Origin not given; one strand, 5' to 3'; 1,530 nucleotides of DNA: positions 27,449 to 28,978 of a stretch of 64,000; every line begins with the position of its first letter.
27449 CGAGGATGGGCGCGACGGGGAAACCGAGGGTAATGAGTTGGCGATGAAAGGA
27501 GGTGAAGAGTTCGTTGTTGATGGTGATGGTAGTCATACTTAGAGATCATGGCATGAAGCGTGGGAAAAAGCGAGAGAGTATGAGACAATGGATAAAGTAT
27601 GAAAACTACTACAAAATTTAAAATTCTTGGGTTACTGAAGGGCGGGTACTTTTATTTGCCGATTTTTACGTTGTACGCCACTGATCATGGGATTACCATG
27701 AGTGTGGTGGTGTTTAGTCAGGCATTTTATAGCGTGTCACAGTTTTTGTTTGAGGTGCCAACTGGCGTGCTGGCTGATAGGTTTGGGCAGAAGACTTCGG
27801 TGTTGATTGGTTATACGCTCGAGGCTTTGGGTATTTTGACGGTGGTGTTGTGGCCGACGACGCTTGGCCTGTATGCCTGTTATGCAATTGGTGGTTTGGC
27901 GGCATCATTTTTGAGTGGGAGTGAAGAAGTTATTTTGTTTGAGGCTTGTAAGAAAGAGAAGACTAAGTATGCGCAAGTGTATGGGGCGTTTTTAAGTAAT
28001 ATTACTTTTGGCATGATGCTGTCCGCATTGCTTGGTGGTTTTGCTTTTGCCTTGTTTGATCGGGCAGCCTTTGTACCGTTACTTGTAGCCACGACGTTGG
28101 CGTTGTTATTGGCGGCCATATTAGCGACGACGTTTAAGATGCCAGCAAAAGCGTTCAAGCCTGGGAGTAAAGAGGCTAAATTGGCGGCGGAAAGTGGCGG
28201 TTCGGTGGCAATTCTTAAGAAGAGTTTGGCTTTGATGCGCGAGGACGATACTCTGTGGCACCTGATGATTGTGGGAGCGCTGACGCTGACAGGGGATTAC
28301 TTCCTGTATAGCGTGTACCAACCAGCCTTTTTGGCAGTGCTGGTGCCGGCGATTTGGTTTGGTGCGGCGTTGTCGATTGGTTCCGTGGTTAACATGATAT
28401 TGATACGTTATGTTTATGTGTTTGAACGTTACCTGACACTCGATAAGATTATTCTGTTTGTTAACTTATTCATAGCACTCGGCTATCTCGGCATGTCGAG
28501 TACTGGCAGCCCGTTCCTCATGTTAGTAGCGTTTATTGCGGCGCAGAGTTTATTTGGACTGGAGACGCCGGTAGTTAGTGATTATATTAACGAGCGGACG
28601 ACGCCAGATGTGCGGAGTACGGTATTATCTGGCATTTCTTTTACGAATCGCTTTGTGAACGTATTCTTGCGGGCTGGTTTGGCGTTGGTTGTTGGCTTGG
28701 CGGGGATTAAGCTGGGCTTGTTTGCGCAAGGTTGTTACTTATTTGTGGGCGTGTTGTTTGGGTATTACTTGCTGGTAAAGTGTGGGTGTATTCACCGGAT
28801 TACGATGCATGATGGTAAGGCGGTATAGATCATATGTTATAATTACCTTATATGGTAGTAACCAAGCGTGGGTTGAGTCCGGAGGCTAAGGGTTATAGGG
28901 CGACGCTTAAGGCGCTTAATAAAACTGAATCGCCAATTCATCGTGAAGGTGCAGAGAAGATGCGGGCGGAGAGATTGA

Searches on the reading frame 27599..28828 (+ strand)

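Call 60: search_protein_families(library=pfam, proteins=[window:27599-28828:+], max_evalue=0.001)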
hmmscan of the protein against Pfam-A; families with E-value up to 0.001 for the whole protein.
window:27599-28828:+ (409 aa): 1 family
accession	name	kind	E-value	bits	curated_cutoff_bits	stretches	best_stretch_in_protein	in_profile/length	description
PF07690.21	MFS_1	-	1.9e-19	70.2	33.4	1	17-353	13-342/347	Major Facilitator Superfamily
